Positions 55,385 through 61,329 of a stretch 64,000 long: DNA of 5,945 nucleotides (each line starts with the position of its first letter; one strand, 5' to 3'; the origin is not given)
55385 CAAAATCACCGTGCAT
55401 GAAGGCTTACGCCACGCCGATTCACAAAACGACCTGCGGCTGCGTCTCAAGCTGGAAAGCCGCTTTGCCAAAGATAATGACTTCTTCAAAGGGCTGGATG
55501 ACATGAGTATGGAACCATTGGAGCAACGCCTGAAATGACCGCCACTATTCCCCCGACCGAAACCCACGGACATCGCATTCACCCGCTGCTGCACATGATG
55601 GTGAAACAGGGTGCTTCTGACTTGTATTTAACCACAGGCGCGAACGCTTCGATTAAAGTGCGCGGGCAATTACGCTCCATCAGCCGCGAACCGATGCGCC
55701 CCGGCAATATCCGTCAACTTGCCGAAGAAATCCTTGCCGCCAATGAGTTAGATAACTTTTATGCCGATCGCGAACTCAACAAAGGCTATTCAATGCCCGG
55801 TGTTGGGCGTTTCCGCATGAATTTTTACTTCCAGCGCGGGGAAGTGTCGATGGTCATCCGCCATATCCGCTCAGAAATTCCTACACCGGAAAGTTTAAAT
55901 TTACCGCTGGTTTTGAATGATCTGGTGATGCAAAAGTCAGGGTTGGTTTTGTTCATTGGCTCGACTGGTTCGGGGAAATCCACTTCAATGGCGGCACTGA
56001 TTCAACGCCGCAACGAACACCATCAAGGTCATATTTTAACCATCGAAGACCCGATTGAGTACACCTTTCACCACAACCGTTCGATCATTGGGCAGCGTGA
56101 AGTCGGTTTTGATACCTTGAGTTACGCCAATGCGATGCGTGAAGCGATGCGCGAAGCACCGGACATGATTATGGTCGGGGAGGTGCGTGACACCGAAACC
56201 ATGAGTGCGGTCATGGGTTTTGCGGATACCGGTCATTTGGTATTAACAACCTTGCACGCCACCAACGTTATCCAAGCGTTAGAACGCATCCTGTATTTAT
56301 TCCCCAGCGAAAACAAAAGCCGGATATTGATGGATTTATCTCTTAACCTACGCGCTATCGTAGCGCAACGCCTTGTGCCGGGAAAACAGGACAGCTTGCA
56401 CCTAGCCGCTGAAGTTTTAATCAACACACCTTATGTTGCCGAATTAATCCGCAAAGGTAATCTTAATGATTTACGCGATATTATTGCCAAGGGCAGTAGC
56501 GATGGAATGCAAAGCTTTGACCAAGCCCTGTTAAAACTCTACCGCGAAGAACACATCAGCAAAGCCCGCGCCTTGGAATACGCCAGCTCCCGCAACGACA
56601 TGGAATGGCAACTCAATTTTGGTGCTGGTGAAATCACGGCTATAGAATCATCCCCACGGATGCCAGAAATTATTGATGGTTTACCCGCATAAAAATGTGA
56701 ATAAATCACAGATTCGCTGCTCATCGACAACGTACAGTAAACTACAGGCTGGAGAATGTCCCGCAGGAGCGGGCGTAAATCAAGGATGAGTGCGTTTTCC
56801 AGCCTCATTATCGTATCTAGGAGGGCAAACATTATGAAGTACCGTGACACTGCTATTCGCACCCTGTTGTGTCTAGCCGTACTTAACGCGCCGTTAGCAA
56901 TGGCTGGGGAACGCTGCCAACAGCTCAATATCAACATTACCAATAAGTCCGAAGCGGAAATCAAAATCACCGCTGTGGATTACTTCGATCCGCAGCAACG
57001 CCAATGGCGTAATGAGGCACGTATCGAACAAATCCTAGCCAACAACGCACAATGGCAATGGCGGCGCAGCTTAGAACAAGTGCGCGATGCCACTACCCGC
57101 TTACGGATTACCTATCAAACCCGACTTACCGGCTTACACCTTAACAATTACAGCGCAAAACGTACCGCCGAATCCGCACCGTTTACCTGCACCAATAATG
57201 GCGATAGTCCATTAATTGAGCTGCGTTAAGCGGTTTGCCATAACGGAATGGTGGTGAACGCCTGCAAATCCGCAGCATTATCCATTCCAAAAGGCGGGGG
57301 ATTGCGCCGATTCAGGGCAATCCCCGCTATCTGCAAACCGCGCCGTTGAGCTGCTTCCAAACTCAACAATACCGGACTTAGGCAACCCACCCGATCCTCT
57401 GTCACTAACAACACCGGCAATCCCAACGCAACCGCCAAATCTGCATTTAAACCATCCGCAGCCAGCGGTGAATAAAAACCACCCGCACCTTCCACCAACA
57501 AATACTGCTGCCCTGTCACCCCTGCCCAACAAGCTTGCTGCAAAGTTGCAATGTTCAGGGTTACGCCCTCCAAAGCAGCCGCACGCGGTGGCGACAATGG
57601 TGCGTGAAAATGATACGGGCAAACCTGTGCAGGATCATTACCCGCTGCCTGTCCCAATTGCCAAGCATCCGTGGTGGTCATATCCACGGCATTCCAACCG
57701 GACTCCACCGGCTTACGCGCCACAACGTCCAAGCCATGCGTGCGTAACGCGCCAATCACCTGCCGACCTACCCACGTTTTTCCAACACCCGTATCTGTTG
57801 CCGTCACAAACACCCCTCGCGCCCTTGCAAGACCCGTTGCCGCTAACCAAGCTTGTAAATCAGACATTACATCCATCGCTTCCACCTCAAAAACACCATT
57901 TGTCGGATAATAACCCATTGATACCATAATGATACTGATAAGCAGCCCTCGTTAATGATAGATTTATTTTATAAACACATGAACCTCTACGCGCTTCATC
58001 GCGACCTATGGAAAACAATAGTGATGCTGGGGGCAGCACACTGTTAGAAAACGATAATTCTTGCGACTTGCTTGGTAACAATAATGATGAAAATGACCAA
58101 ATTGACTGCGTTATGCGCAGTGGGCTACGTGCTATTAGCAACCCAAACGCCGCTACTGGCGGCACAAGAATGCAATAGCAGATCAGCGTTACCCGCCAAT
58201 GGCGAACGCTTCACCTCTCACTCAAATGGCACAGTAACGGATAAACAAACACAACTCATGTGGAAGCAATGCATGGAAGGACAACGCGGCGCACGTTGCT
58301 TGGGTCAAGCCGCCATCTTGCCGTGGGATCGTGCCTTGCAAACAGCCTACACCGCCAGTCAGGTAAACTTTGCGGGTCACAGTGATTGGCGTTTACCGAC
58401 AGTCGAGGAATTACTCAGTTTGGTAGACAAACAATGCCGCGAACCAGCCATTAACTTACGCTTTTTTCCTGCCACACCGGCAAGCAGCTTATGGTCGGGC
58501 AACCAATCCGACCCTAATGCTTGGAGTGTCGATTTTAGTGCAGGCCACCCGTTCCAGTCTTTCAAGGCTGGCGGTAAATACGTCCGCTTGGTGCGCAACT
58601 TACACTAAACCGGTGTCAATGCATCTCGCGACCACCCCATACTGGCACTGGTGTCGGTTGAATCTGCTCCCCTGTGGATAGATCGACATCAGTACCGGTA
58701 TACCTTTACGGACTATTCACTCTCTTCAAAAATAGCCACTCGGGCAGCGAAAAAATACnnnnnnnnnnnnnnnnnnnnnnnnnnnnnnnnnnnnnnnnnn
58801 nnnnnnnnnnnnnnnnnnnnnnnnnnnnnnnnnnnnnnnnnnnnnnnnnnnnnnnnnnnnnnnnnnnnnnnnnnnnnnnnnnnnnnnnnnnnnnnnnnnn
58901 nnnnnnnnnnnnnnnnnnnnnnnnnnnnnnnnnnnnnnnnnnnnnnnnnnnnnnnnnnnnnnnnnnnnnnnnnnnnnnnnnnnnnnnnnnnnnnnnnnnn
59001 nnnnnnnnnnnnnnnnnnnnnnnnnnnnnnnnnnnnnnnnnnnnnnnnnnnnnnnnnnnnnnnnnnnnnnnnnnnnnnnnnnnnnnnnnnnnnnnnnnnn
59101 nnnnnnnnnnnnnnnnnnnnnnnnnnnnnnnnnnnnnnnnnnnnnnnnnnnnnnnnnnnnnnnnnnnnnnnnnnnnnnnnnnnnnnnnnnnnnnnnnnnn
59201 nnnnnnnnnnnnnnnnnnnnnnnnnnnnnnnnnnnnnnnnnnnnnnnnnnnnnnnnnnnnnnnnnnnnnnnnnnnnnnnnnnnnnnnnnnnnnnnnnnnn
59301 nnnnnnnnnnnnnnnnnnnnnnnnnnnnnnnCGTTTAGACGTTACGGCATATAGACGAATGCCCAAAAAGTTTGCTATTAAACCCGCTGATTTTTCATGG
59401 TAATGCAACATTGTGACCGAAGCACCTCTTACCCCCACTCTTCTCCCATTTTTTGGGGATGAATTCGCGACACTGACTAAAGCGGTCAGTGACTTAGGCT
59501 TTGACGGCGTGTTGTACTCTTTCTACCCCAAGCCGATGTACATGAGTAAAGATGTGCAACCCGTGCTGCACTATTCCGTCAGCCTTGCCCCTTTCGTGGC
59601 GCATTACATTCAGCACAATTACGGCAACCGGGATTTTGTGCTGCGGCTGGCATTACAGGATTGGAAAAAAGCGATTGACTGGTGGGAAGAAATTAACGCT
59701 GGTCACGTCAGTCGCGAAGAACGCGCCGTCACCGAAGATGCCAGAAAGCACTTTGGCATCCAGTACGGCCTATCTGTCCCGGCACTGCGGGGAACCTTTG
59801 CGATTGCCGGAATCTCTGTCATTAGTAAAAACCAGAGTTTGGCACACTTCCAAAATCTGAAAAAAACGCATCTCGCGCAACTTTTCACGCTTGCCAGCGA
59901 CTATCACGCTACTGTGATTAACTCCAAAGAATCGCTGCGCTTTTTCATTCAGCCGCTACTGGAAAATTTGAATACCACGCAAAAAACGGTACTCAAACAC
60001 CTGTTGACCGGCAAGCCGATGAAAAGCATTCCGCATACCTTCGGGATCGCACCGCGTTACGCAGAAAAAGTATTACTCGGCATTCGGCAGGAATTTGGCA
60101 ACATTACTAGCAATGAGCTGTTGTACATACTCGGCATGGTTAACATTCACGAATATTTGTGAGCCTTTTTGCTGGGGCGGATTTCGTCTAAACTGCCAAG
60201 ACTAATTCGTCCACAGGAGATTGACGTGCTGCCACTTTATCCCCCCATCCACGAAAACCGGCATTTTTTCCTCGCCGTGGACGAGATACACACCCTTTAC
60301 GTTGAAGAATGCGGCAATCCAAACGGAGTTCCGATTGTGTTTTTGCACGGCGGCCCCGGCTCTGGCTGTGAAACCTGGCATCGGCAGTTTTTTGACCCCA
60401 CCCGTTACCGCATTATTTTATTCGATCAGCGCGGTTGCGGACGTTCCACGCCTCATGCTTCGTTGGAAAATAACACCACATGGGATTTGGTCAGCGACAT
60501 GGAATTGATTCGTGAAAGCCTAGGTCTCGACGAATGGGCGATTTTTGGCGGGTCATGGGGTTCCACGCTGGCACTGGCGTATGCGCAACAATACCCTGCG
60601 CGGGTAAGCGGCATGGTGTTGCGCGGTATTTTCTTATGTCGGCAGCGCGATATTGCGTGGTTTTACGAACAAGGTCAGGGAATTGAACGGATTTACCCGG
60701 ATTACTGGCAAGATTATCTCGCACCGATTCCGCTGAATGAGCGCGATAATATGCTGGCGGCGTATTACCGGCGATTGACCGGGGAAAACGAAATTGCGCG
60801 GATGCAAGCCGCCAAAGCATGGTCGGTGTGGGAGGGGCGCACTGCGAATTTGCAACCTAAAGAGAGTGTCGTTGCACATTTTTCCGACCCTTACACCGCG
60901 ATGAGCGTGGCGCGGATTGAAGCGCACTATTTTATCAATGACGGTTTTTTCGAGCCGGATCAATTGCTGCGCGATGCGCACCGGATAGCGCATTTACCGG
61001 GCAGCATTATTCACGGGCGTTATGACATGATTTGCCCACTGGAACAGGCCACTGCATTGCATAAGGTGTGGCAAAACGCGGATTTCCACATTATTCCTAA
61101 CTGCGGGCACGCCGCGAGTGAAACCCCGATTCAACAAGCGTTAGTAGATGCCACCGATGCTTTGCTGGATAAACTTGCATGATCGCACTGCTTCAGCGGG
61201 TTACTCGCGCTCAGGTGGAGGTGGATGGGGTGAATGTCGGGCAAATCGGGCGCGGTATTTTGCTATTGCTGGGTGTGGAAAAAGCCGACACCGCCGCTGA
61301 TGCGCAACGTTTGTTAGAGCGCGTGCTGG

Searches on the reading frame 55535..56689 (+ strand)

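Call 49: search_protein_families(library=pfam, proteins=[window:55535-56689:+], max_evalue=0.00001)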
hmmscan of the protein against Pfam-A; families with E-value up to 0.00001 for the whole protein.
window:55535-56689:+ (385 aa): 1 family
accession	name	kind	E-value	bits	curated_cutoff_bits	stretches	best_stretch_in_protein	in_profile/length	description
PF00437.27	T2SSE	-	2.6e-39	135.4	24.9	1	16-282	13-279/370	Type II/IV secretion system protein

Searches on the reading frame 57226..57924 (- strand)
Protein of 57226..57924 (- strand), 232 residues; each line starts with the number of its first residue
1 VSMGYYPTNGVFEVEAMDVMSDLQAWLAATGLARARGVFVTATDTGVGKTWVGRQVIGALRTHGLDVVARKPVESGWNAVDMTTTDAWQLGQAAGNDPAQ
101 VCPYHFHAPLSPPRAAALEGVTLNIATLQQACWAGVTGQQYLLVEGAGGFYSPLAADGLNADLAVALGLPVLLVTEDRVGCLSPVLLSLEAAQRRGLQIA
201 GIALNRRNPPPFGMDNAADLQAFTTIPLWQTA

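Call 49: search_protein_families(library=pfam, proteins=[window:57226-57924:-], max_evalue=0.00001)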
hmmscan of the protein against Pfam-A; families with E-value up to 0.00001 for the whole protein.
window:57226-57924:- (232 aa): 1 family
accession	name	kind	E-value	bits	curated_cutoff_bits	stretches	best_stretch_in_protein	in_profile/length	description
PF13500.12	AAA_26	-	2.5e-29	103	27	1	36-228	1-184/198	AAA domain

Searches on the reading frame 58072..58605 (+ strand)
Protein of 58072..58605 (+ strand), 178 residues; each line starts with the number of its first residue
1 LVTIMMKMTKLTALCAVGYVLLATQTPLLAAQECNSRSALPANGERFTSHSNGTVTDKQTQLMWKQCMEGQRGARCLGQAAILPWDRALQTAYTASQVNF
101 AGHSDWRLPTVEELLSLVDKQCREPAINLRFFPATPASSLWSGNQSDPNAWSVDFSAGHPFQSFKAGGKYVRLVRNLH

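Call 49: search_protein_families(library=pfam, proteins=[window:58072-58605:+], max_evalue=0.00001)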
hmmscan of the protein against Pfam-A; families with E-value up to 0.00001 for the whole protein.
window:58072-58605:+ (178 aa): 1 family
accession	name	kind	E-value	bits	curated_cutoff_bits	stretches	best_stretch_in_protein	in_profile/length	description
PF07603.17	Lcl_C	-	1.4e-33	116.1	34.9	1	53-175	1-117/117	Lcl C-terminal domain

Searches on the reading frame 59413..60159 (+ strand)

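Call 49: search_protein_families(library=pfam, proteins=[window:59413-60159:+], max_evalue=0.00001)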
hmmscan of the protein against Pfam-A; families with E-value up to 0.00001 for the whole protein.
window:59413-60159:+ (249 aa): 1 family
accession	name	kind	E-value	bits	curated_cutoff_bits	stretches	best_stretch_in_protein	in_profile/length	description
PF03472.21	Autoind_bind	-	5.6e-14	52.3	23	1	18-166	6-147/149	Autoinducer binding domain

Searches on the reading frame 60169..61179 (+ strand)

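Call 49: search_protein_families(library=pfam, proteins=[window:60169-61179:+], max_evalue=0.00001)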
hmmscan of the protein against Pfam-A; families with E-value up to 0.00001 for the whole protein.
window:60169-61179:+ (337 aa): 3 families
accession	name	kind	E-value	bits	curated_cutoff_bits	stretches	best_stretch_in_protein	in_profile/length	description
PF00561.26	Abhydrolase_1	-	2.7e-34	119.4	25.8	1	55-317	2-241/245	alpha/beta hydrolase fold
PF12697.13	Abhydrolase_6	-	9e-16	59.6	26.3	1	56-320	1-211/217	Alpha/beta hydrolase family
PF12146.15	Hydrolase_4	-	2.3e-11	43.9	27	1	80-315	32-233/239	Serine aminopeptidase, S33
